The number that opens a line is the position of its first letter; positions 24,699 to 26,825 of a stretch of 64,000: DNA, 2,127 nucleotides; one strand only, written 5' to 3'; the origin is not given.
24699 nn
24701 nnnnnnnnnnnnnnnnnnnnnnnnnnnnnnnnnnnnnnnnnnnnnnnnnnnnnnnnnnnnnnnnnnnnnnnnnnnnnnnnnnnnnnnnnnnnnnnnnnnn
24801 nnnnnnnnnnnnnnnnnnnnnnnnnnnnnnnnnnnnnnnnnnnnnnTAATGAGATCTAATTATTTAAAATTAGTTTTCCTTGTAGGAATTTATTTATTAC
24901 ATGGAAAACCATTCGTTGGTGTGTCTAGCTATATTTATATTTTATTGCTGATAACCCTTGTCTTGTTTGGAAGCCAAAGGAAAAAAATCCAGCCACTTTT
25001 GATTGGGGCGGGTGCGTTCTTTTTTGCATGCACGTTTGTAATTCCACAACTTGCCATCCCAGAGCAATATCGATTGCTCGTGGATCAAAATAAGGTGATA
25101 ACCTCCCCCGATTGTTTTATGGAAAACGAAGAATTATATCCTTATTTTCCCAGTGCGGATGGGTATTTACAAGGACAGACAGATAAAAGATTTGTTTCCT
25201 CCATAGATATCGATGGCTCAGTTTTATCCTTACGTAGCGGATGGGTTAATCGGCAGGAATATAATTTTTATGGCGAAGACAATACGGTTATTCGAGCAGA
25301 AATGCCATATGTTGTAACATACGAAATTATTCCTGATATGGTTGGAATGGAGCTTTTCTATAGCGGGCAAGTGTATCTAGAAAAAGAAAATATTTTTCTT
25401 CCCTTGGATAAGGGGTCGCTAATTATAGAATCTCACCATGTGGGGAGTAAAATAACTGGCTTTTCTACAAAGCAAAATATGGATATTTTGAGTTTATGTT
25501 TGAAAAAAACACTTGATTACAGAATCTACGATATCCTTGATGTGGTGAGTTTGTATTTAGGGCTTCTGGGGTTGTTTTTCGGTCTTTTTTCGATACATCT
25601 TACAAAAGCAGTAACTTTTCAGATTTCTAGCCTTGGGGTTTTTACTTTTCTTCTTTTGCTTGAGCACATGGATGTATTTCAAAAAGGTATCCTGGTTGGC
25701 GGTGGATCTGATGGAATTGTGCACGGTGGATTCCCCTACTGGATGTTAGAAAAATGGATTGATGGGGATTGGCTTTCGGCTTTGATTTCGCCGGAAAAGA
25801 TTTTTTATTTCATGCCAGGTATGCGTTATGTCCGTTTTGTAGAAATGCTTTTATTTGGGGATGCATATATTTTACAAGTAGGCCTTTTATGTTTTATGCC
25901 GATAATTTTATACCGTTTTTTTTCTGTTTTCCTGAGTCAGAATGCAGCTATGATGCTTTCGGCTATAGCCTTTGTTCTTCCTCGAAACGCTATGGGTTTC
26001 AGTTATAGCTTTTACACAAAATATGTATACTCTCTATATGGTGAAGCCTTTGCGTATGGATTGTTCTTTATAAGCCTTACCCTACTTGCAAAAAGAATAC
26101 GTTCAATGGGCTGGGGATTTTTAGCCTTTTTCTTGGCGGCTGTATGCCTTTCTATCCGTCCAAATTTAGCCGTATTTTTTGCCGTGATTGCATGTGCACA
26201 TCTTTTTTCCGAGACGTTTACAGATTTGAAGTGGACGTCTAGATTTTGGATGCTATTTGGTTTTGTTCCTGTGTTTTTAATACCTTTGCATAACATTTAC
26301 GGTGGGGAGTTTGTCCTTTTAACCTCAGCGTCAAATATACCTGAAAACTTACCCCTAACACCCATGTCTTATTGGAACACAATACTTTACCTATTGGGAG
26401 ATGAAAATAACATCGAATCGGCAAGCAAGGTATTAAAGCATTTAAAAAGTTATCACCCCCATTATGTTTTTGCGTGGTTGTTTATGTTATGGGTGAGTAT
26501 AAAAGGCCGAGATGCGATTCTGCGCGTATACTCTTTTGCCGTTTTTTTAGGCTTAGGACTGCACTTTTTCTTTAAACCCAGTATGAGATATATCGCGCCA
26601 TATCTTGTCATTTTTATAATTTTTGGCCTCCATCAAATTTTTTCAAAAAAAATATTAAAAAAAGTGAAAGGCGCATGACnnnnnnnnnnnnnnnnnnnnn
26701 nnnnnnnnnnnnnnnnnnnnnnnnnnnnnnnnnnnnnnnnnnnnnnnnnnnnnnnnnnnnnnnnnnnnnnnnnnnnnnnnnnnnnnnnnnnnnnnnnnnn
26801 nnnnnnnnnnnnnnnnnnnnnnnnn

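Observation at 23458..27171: Translationally coupled operon: HAD phosphatase::UbiA phosphoribosyl/prenyl-transferase fusion, a 14-TM GT-C-like membrane protein, and a SAM methyltransferase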

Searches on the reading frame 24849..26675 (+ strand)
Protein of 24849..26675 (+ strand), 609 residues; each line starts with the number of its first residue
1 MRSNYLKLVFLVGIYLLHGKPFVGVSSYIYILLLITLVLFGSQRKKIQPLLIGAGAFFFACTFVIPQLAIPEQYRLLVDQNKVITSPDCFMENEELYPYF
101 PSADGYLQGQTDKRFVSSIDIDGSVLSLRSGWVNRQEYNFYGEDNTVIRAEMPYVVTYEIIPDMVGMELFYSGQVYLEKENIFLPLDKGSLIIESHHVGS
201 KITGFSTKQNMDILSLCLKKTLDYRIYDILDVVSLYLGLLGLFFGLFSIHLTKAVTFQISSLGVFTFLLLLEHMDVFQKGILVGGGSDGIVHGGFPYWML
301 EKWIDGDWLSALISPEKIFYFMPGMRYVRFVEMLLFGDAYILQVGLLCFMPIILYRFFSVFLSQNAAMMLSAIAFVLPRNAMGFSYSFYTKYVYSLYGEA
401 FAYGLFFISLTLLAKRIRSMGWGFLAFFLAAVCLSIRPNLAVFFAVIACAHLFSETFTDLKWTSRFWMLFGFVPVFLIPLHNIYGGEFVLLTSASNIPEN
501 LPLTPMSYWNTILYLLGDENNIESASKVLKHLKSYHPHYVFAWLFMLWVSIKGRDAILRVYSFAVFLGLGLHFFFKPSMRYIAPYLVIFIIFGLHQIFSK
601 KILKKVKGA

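Call 8: search_protein_families(library=ncbifam, proteins=[window:24849-26675:+], max_evalue=0.01)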
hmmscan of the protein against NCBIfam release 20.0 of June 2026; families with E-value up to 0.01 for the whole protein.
window:24849-26675:+ (609 aa): 0 families

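Call 9: search_protein_families(library=pfam, proteins=[window:24849-26675:+], max_evalue=0.1)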
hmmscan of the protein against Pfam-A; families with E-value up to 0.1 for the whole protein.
window:24849-26675:+ (609 aa): 0 families

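Call 11: find_encoding_contigs(protein=window:24849-26675:+, flank=10000, max_places=4)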
Protein window:24849-26675:+ (609 aa): no gene with exactly this product is on record in the collection.

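Call 12: find_homologous_proteins(query=window:24849-26675:+)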
Query window:24849-26675:+ (609 aa): 32 proteins with E <= 0.001 among 8000 candidates.
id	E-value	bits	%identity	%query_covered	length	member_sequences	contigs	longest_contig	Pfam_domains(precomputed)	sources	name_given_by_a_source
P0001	0.0e+0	1368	100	100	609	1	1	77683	-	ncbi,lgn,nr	ncbi:MAG: hypothetical protein KBB83_00135 [Alphaproteobacteria bacterium]|nr:hypothetical protein [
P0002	5.8e-181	622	49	97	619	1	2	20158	-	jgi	-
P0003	2.3e-180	620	50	97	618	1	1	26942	-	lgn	-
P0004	7.1e-180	618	49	97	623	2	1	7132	-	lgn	-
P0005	9.1e-180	618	51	97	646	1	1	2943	-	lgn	-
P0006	1.5e-179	617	50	96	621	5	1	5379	-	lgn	-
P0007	3.1e-177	609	49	97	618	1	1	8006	-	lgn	-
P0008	2.8e-176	606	48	97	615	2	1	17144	-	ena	-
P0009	3.0e-176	606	50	98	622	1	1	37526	-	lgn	-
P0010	1.4e-174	601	49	98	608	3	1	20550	-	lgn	-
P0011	1.1e-173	598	48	97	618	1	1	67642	-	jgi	jgi:hypothetical protein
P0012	4.3e-173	596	48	97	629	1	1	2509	-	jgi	jgi:hypothetical protein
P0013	5.8e-173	595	49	97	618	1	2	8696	-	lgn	-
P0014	1.0e-170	588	47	98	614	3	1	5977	-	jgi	jgi:hypothetical protein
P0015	1.1e-168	581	46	98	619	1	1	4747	-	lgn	-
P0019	9.9e-153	528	44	99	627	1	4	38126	-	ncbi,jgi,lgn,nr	ncbi:MAG: hypothetical protein FJX71_06535 [Alphaproteobacteria bacterium]|nr:hypothetical protein [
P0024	3.3e-98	348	38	96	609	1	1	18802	-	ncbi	-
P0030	2.4e-21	94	27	68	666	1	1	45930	-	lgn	-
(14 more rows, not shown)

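Call 16: find_encoding_contigs(protein=P0011, flank=10000, max_places=2)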
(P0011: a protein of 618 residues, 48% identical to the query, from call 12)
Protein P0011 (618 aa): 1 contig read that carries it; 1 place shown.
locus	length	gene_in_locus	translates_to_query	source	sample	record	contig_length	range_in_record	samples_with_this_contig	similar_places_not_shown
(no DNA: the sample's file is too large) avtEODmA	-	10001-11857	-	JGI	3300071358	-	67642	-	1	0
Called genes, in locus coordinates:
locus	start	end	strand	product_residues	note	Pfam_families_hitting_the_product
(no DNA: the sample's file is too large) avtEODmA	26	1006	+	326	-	PF00491:Arginase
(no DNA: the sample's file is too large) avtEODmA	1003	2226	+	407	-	PF00202:Aminotran_3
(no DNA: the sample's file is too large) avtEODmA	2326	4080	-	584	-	PF08238:Sel1 (faint), PF06769:YoeB_toxin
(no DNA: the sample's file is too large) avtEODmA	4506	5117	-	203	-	-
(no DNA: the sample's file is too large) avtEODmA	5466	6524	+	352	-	PF00089:Trypsin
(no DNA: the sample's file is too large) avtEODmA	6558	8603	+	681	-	PF13292:DXP_synthase_N (faint), PF00456:Transketolase_N, PF02779:Transket_pyr, PF02780:Transketolase_C, PF22613:Transketolase_C_1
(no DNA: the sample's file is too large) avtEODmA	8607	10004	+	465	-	PF12710:HAD, PF01040:UbiA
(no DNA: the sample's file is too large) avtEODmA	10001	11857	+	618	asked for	-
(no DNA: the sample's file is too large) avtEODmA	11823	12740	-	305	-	PF00583:Acetyltransf_1, PF13673:Acetyltransf_10 (faint)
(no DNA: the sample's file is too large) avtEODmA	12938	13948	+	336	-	PF00044:Gp_dh_N, PF02800:Gp_dh_C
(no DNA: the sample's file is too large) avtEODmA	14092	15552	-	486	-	PF01946:Thi4 (weak), PF00890:FAD_binding_2 (weak), PF01266:DAO, PF01593:Amino_oxidase, PF12831:FAD_oxidored (faint), PF13450:NAD_binding_8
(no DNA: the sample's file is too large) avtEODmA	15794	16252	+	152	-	PF00293:NUDIX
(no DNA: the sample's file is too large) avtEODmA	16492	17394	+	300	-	-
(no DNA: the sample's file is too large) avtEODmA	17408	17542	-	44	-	-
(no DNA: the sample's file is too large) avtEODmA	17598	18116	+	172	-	PF07366:SnoaL (weak), PF12680:SnoaL_2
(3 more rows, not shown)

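Call 17: find_encoding_contigs(protein=P0019, flank=10000, max_places=2)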
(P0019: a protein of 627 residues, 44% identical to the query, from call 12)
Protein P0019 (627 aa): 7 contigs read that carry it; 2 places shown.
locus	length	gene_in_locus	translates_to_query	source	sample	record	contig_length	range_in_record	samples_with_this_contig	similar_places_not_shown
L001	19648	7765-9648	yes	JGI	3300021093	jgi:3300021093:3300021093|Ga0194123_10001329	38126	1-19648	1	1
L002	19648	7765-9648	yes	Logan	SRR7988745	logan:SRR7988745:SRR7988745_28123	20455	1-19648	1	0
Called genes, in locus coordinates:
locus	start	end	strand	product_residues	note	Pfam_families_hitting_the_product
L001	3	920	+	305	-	?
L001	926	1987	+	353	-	-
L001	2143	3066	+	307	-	PF00491:Arginase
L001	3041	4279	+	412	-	PF00202:Aminotran_3, PF00155:Aminotran_1_2 (weak)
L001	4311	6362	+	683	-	PF13292:DXP_synthase_N (faint), PF00456:Transketolase_N, PF02779:Transket_pyr, PF02780:Transketolase_C, PF22613:Transketolase_C_1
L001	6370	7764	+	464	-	PF12710:HAD, PF01040:UbiA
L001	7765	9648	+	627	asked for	-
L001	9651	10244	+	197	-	PF13489:Methyltransf_23, PF05891:Methyltransf_PK (weak), PF02353:CMAS (weak), PF05175:MTS (weak), PF13847:Methyltransf_31, PF08241:Methyltransf_11, PF08242:Methyltransf_12, PF13649:Methyltransf_25, +2 more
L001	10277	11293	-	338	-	PF00583:Acetyltransf_1, PF13508:Acetyltransf_7 (weak)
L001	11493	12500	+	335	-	PF00044:Gp_dh_N, PF02800:Gp_dh_C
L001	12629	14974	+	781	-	PF00989:PAS (faint), PF13188:PAS_8 (faint), PF08448:PAS_4 (faint), PF12860:PAS_7, PF00512:HisKA, PF02518:HATPase_c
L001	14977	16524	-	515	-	-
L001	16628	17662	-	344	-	PF01266:DAO (faint), PF03486:HI0933_like (faint), PF07992:Pyr_redox_2, PF13434:Lys_Orn_oxgnase (faint), PF13738:Pyr_redox_3, PF00070:Pyr_redox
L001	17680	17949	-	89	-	PF01649:Ribosomal_S20p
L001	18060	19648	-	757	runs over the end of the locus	PF00390:malic, PF03949:Malic_M, PF01515:PTA_PTB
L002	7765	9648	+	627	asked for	-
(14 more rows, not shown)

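Call 18: find_encoding_contigs(protein=P0030, flank=10000, max_places=2)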
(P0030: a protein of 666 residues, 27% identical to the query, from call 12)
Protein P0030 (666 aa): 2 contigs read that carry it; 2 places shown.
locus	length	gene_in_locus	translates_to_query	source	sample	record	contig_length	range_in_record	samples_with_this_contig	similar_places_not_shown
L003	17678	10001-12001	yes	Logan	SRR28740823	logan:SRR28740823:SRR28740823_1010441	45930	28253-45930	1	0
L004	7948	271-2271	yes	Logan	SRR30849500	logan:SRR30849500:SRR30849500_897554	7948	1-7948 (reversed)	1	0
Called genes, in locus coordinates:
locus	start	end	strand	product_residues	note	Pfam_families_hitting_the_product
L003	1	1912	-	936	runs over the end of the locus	PF00133:tRNA-synt_1, PF01406:tRNA-synt_1e (faint), PF09334:tRNA-synt_1g, PF13603:tRNA-synt_1_2 (weak), PF08264:Anticodon_1, PF06827:zf-FPG_IleRS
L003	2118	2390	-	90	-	-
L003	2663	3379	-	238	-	-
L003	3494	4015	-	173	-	PF17886:ArsA_HSP20 (faint)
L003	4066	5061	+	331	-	-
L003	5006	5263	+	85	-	PF05768:Glrx-like (weak), PF00462:Glutaredoxin, PF13417:GST_N_3 (weak), PF13409:GST_N_2 (weak)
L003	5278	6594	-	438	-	PF20717:DUF6829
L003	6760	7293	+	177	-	PF13302:Acetyltransf_3, PF13523:Acetyltransf_8, PF00583:Acetyltransf_1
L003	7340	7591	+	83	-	PF02604:PhdYeFM_antitox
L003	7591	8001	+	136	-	-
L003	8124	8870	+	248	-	PF00535:Glycos_transf_2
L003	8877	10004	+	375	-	PF02350:Epimerase_2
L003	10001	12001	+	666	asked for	-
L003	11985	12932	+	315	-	PF04229:GrpB, PF00583:Acetyltransf_1, PF13673:Acetyltransf_10, PF13508:Acetyltransf_7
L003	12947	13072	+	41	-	-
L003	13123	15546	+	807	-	-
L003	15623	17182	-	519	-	PF03219:TLC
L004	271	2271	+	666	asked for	-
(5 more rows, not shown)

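Call 19: find_encoding_contigs(protein=P0024, flank=10000, max_places=2)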
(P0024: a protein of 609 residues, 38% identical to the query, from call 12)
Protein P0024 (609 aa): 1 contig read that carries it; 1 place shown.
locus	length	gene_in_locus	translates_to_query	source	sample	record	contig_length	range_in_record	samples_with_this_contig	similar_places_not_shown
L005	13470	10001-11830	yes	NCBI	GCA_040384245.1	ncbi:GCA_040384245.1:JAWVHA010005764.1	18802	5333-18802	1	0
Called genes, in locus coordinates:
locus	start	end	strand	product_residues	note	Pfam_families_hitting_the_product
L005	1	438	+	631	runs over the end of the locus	PF01578:Cytochrom_C_asm, PF16327:CcmF_C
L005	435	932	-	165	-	PF00583:Acetyltransf_1 (weak), PF13673:Acetyltransf_10, PF13508:Acetyltransf_7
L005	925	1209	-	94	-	PF08681:TacA1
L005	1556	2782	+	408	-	PF07690:MFS_1 (weak)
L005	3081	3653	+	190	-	PF09335:VTT_dom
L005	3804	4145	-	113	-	-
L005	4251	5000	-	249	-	PF00596:Aldolase_II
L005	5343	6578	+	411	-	PF01734:Patatin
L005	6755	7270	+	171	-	-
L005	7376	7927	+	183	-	PF01569:PAP2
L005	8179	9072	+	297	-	PF13793:Pribosyltran_N, PF00156:Pribosyltran, PF14572:Pribosyl_synth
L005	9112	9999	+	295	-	PF01040:UbiA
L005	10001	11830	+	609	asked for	-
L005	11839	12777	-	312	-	PF00892:EamA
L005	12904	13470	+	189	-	?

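Call 29: predict_structure(alignment_id=A1)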
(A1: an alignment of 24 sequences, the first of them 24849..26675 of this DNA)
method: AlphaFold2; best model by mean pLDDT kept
length: 609 residues; sequences in the alignment: 24
mean_pLDDT: 83.7   pTM: 0.85
mean pLDDT of the five models: 83.7, 82.6, 81.8, 80.8, 80.7
residues with pLDDT >= 90: 291; 70-90: 222; 50-70: 69; < 50: 27
segments of 3 or more residues with pLDDT < 50: 285-290, 491-500, 602-609
pLDDT, mean of each block of 10 residues (from residue 1): 80 87 87 93 93 96 92 88 85 87 91 90 75 70 61 90 96 91 88 95 82 87 95 95 95 91 90 79 50 77 89 63 78 89 90 93 90 73 73 78 94 93 95 87 94 94 95 77 58 43 71 85 80 79 94 90 93 73 89 80 45
secondary structure, 60 per line:
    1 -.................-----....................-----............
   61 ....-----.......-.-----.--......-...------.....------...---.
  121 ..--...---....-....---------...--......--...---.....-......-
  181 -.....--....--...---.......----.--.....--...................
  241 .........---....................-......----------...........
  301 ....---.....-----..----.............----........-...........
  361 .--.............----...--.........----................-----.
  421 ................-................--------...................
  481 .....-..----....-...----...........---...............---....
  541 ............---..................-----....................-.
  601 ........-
elements in order: H2-18 H24-40 E41-43 H49-64 E70-76 H87-92 H103-107 E114-116 E120-122 H131-134 H136-139 E154-159 E168-172 E174-179 E182-186 E189-192 E201-207 E215-219 H222-246 E247-249 H253-272 H274-279 H290-304 H308-312 H324-336 H341-348 H350-361 H364-376 H386-394 H399-414 H420-436 H438-453 H462-485 H493-496 H505-515 H519-533 H537-552 H556-573 H579-598 H600-608

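Call 33: fold_search(model_id=the predicted structure, library=pdb)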
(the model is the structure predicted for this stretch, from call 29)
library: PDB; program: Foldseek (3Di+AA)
matches with E <= 10: 282; with E <= 0.001: 0
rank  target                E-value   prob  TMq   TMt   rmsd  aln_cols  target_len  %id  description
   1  8b6l_I                2.3e-02  1.00  0.31  0.28  14.2       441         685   11  Subtomogram average of the human Sec61-TRAP-OSTA-translocon (released 2022-12-07)
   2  3wak                  3.0e-02  1.00  0.34  0.26  11.8       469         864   10  Crystal structure of the Archaeoglobus fulgidus oligosaccharyltransferase (O29867_ARCFU) in the apo form (released 2013-10-30)
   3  6s7o_A                4.0e-02  0.99  0.31  0.29  13.8       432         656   12  Cryo-EM structure of human oligosaccharyltransferase complex OST-A (released 2019-12-18)
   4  8age_A                1.1e-01  0.97  0.31  0.29  12.7       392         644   11  Structure of yeast oligosaccharylransferase complex with acceptor peptide bound (released 2022-12-07)
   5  5gmy_A                1.7e-01  0.87  0.23  0.18  15.5       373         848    9  Crystal structure of the Archaeoglobus fulgidus oligosaccharyltransferase (O29867_ARCFU) tethered with an acceptor pep (released 2017-02-01)
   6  6c26_A                1.9e-01  0.98  0.34  0.32  13.0       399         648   11  The Cryo-EM structure of a eukaryotic oligosaccharyl transferase complex (released 2018-01-31)
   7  2xjp                  2.2e-01  0.33  0.11  0.21  10.8       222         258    9  X-ray structure of the N-terminal domain of the flocculin Flo5 from Saccharomyces cerevisiae in complex with calcium and (released 2010-12-15)
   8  3n9m_C                2.8e-01  0.10  0.10  0.11  19.2       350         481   10  ceKDM7A from C.elegans, alone (released 2010-06-30)
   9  3n9m_A                2.9e-01  0.10  0.08  0.09  21.4       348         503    9  ceKDM7A from C.elegans, alone (released 2010-06-30)
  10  8agb_A                3.3e-01  0.93  0.32  0.30  13.1       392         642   13  Structure of yeast oligosaccharylransferase complex with lipid-linked oligosaccharide bound (released 2022-12-07)
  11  6ftg_5                3.4e-01  0.87  0.29  0.28  14.9       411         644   11  Subtomogram average of OST-containing ribosome-translocon complexes from canine rough microsomal membranes (released 2018-03-21)
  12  6y98_A                3.4e-01  0.47  0.13  0.26   9.4       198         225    9  Crystal Structure of subtype-switched Epithelial Adhesin 9 to 1 A domain (Epa9-CBL2Epa1) from Candida glabrata in comp (released 2020-07-22)
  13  8agc_A                3.7e-01  0.87  0.30  0.27  14.6       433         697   11  Structure of yeast oligosaccharylransferase complex with lipid-linked oligosaccharide and non-acceptor peptide bound (released 2022-12-07)
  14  3pur_C                3.7e-01  0.09  0.09  0.09  21.7       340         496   10  CEKDM7A from C.Elegans, complex with D-2-HG (released 2011-01-26)
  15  3pur_A                3.9e-01  0.08  0.09  0.11  21.7       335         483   11  CEKDM7A from C.Elegans, complex with D-2-HG (released 2011-01-26)
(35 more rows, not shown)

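Call 37: search_solved_structures(query=A1, max_evalue=10)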
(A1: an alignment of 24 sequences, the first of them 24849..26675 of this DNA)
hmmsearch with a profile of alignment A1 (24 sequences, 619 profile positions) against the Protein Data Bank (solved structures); distinct sequences matched with E-value up to 10: 0.

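Call 41: search_protein_representatives(alignment_id=A1)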
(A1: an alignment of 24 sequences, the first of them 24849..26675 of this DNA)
Query: 24 sequences, 619 profile positions. Proteins with E-value up to 0.001 (for the whole library): 749; up to 1e-10: 480; up to 1e-30: 265. The best 150 are listed.
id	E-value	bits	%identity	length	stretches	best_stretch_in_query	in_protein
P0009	9.2e-286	966.0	-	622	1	1-614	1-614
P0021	3.7e-227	772.4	-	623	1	7-617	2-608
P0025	3.3e-210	716.4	-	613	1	7-614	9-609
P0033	4.0e-195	666.6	-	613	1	10-614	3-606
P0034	3.2e-173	594.2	-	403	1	225-616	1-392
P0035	3.8e-159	547.7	-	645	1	7-613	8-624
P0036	1.4e-135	469.9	-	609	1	21-614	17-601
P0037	6.0e-132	457.9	-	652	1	1-613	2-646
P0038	5.4e-116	405.2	-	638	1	10-607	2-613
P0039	1.6e-113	397.1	-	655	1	13-609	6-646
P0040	1.2e-108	381.0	-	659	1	7-607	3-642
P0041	2.4e-107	376.6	-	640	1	10-608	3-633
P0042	2.5e-105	370.0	-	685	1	11-607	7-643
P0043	4.8e-103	362.4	-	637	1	12-611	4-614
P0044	4.4e-100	352.6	-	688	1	8-604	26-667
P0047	3.5e-97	343.1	-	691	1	10-607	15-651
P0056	9.2e-94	331.8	-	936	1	8-607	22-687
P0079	8.9e-81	288.9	-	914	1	102-602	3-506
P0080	9.6e-81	288.8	-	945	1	7-607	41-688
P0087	1.4e-78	281.7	-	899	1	99-602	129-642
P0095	1.1e-76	275.3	-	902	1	7-604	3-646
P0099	3.9e-75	270.2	-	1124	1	64-607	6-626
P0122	2.1e-69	251.3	-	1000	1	21-608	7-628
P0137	3.2e-67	244.1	-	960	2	256-597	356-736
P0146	2.9e-65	237.6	-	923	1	8-606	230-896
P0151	1.4e-63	232.1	-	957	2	273-528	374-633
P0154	3.2e-63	230.9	-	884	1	11-601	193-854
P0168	6.0e-62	226.7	-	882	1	7-603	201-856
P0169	1.5e-61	225.3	-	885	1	10-605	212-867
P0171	2.3e-61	224.7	-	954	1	8-606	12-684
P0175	1.2e-60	222.4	-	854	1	12-597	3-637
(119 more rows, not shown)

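Call 43: search_protein_families(library=pfam, alignment_id=A2, max_evalue=0.01)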
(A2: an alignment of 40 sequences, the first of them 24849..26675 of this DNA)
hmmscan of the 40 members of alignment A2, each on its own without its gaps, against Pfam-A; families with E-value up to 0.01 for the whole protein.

A. member 1, window:24849-26675:+ (609 aa): 0 families

B. families by the number of members that match (of 40 scanned): 18 families
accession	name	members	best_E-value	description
PF13489.12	Methyltransf_23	3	6.2e-15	Methyltransferase domain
PF13649.12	Methyltransf_25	3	3.9e-08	Methyltransferase domain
PF13472.12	Lipase_GDSL_2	2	1.1e-18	GDSL-like Lipase/Acylhydrolase family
PF08242.18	Methyltransf_12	2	9.6e-10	Methyltransferase domain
PF08241.18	Methyltransf_11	2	1.7e-06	Methyltransferase domain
PF13847.12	Methyltransf_31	2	2.9e-06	Methyltransferase domain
PF07021.18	MetW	2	2e-05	Methionine biosynthesis protein MetW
PF04608.18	PgpA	1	1.6e-34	Phosphatidylglycerophosphatase A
PF01040.23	UbiA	1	1.5e-20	UbiA prenyltransferase family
PF00657.28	Lipase_GDSL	1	4.2e-07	GDSL-like Lipase/Acylhydrolase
PF02353.26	CMAS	1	6.4e-07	Mycolic acid cyclopropane synthetase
PF01135.25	PCMT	1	3.8e-05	Protein-L-isoaspartate(D-aspartate) O-methyltransferase (PCMT)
PF06325.19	PrmA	1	0.00026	Ribosomal protein L11 methyltransferase (PrmA)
PF07695.17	7TMR-DISM_7TM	1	0.00066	7TM diverse intracellular signalling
PF04311.20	DUF459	1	0.0045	Protein of unknown function (DUF459)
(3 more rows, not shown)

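Call 44: search_dna_similar(query=window:24849-26675:+, collection=plasmids, mode=protein, max_evalue=0.001, max_rows=30)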
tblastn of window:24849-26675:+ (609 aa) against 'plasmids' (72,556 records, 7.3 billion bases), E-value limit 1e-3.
No match.

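Call 50: find_related_loci(query=A1, collection=genome_contigs, flank=10000)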
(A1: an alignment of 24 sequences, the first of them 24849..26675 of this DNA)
Query A1 (609 aa) in genome_contigs; peptide patterns used: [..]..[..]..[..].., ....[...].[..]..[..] (x = any residue, [..] = any of these).
113 stretches matched a pattern; 5 encode a relative of the query (tblastn E <= 1e-3); 5 distinct loci.
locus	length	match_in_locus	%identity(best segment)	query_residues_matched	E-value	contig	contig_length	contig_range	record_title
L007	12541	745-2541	48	4-597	0e+0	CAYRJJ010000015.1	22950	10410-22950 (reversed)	MAG TPA_asm: uncultured Candidatus Finniella sp. isolate SRP219642_co6_87 genome assembly, contig: NODE_1736_length_2295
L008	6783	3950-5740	47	6-597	5e-168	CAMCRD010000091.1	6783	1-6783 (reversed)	MAG: Candidatus Finniella inopinata isolate MsE-30apr19-54 genome assembly, contig: MsE-30apr19-C20955, whole genome sho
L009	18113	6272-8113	44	5-608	9e-154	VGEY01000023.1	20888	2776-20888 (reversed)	MAG: Alphaproteobacteria bacterium isolate K_Offshore_surface_mx_080 K_Offshore_surface_mx_080_Ga0194130_10003528, whole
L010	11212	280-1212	42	285-590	6e-61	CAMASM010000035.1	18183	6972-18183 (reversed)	MAG: Candidatus Finniella inopinata isolate LH-05nov19-113 genome assembly, contig: LH-05nov19-C6680, whole genome shotg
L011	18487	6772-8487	34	34-592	6e-63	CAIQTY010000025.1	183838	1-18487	MAG: uncultured Alphaproteobacteria bacterium isolate Ki1-1-6m_bin-0741 genome assembly, contig: bin-0741:25/54, whole g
